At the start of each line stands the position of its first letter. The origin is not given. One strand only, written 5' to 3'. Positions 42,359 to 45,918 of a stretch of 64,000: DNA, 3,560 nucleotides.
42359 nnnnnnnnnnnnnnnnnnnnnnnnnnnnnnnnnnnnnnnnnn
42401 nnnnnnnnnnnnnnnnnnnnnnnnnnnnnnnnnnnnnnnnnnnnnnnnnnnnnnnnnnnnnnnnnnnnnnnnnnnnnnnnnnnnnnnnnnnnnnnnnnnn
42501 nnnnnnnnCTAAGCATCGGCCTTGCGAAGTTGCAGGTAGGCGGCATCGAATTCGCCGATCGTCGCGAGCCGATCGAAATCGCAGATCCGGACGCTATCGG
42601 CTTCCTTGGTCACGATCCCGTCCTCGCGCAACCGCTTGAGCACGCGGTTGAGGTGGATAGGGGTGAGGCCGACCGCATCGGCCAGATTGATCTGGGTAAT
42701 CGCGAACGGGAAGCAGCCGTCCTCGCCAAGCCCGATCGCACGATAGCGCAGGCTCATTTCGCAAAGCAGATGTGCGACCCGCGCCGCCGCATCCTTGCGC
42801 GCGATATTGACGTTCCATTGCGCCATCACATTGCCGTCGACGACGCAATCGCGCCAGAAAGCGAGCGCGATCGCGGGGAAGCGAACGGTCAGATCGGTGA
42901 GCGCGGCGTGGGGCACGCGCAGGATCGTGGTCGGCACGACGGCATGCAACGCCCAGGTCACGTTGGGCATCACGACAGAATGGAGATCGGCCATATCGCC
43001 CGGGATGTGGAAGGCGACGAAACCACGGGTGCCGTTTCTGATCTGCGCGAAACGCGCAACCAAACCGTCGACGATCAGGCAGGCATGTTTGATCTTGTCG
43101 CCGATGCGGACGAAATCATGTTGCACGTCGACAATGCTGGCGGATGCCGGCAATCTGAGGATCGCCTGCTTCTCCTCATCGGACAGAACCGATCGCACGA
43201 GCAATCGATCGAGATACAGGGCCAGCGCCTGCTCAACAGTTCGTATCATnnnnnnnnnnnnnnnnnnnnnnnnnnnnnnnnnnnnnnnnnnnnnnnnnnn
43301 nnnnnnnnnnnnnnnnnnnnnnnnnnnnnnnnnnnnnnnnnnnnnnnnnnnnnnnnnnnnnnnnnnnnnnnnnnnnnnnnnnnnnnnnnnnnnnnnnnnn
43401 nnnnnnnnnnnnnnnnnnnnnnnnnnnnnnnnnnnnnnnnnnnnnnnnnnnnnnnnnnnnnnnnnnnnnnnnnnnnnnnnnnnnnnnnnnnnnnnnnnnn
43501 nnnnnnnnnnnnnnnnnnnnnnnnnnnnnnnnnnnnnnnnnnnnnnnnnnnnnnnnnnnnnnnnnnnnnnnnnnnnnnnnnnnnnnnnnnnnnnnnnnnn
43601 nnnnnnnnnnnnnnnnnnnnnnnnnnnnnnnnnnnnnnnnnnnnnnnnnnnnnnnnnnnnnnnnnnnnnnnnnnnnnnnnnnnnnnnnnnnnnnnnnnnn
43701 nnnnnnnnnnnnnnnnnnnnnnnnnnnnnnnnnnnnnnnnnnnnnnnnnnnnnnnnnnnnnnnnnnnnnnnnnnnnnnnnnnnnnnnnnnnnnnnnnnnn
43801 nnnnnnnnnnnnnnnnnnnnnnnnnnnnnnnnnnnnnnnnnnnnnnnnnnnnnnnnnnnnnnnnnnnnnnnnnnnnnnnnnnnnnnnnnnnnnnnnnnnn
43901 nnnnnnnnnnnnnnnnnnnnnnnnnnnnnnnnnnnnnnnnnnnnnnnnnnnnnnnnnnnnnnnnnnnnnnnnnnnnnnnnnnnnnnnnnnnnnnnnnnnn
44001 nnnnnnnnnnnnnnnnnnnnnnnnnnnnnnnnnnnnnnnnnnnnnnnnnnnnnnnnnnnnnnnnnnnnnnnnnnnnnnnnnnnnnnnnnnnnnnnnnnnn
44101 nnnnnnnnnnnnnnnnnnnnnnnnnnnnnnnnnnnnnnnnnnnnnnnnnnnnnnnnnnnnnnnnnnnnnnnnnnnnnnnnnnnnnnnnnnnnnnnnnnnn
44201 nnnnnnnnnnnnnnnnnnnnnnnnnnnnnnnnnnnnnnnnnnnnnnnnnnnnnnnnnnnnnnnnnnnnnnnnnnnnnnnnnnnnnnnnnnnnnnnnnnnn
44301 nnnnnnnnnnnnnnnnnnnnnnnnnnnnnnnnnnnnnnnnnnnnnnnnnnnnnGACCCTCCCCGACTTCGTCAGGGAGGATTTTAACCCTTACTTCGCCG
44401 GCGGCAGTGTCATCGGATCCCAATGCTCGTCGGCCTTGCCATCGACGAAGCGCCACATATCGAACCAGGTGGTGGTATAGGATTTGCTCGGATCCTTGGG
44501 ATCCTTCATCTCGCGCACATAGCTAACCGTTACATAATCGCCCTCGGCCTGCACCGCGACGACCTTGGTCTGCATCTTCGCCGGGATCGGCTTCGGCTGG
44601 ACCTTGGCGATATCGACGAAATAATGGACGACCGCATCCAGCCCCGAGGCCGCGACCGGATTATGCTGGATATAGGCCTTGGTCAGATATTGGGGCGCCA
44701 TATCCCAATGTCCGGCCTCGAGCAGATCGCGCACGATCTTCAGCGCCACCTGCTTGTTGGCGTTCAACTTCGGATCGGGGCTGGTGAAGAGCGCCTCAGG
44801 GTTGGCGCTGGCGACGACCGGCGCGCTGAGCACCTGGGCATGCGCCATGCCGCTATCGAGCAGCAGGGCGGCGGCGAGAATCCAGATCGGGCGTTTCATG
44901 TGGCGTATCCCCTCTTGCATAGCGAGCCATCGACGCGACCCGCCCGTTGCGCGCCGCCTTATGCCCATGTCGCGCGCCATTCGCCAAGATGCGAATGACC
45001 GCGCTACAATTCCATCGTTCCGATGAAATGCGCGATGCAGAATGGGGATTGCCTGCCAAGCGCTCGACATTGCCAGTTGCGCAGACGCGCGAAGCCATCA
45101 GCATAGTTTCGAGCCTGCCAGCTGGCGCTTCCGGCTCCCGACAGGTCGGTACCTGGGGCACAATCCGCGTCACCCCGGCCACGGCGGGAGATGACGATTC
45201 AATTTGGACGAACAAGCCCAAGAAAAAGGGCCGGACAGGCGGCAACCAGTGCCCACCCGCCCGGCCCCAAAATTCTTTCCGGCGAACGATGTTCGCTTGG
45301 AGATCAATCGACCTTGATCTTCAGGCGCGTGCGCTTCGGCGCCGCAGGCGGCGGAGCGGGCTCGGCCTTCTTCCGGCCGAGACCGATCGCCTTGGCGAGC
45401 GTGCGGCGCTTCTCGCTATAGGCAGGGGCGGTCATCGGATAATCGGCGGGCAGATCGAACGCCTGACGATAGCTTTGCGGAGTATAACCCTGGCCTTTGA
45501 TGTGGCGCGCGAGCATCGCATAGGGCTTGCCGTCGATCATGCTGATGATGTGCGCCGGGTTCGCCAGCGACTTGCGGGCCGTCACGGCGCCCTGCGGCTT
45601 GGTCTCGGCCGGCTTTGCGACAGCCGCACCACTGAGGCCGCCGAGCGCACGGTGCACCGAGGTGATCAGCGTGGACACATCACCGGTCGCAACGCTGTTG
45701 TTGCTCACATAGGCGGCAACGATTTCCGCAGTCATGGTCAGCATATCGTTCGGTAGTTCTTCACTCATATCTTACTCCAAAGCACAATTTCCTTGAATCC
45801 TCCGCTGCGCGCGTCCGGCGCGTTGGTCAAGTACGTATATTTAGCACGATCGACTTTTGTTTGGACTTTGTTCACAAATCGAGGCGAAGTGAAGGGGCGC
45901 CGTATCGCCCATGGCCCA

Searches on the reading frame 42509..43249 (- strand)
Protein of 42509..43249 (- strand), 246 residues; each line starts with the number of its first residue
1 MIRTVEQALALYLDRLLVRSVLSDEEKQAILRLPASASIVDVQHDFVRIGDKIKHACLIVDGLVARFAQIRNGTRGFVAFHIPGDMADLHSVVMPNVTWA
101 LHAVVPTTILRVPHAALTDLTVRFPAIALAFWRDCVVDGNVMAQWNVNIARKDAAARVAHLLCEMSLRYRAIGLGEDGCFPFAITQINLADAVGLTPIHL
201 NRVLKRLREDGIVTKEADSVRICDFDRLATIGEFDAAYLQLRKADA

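Call 78: search_protein_families(library=pfam, proteins=[window:42509-43249:-], max_evalue=0.001)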
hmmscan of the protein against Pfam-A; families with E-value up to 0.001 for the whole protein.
window:42509-43249:- (246 aa): 3 families
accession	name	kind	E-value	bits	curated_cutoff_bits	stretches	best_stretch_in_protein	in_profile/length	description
PF13545.12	HTH_Crp_2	-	6.6e-15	55.3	27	1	156-230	1-69/70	Crp-like helix-turn-helix domain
PF00027.35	cNMP_binding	-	2.3e-05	24.7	27.5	1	47-120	11-85/89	Cyclic nucleotide-binding domain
PF13412.12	HTH_24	-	4.1e-05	23.5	21.9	1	184-214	18-48/48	Winged helix-turn-helix DNA-binding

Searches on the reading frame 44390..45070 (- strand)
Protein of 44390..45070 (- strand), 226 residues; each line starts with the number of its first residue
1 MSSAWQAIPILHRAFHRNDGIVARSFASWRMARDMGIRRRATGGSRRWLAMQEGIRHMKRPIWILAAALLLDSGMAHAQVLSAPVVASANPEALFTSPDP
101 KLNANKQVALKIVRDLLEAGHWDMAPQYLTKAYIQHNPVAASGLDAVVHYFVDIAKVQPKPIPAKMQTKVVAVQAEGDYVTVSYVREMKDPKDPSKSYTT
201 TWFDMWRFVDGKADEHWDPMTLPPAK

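Call 78: search_protein_families(library=pfam, proteins=[window:44390-45070:-], max_evalue=0.001)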
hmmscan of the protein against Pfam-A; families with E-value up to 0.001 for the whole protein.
window:44390-45070:- (226 aa): 2 families
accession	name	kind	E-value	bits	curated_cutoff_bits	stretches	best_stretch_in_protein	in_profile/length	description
PF12680.13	SnoaL_2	-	3.9e-09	37.5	27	1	115-216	6-102/102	SnoaL-like domain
PF07366.18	SnoaL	-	0.0006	20.1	28.4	0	109-218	3-115/126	SnoaL-like polyketide cyclase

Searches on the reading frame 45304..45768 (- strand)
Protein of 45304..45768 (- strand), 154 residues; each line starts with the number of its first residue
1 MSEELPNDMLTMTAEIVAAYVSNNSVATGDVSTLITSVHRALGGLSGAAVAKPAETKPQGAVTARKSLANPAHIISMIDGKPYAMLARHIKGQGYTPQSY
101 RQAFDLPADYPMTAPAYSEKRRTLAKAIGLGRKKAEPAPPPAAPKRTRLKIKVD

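Call 78: search_protein_families(library=pfam, proteins=[window:45304-45768:-], max_evalue=0.001)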
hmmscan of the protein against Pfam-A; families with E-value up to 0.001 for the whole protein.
window:45304-45768:- (154 aa): 1 family
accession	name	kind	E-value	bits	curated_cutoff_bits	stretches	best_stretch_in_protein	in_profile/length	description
PF05443.17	ROS_MUCR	-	1.1e-37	129.2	25.4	1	9-131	2-123/123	ROS/MUCR transcriptional regulator protein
